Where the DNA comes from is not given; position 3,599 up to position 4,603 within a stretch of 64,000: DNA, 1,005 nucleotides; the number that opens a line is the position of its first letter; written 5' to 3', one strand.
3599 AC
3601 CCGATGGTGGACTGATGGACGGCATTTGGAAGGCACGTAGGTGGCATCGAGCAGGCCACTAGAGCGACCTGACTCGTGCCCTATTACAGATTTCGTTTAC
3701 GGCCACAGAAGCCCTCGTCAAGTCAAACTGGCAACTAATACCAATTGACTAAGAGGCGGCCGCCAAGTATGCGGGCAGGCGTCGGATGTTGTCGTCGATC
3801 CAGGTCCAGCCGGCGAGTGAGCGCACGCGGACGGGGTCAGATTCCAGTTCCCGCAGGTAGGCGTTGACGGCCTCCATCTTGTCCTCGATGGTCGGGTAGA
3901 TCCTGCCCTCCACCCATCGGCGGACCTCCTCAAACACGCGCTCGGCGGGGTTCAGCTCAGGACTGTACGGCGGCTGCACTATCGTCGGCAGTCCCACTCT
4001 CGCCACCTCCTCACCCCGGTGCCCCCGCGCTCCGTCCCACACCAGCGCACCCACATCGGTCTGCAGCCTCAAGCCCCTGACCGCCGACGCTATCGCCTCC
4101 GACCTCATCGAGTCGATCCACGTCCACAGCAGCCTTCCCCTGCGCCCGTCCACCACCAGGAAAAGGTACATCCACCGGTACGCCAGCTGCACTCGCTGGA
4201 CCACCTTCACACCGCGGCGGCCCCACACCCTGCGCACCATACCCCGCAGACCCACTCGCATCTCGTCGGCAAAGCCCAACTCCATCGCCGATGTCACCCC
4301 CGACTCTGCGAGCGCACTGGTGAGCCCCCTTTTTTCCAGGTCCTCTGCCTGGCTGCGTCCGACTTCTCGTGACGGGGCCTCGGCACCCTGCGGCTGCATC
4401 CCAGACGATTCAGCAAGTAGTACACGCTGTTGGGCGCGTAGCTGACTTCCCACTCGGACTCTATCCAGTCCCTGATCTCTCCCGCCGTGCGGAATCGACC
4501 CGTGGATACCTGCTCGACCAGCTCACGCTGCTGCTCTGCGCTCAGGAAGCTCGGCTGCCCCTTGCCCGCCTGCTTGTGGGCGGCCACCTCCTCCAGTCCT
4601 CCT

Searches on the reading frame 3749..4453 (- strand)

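Call 12: search_protein_families(library=pfam, proteins=[window:3749-4453:-], max_evalue=0.001)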
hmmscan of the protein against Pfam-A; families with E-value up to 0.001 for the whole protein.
window:3749-4453:- (234 aa): 1 family
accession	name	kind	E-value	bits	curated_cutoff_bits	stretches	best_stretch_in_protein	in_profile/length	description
PF13358.12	DDE_3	-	1.2e-10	41.8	28.6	1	60-190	3-143/146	DDE superfamily endonuclease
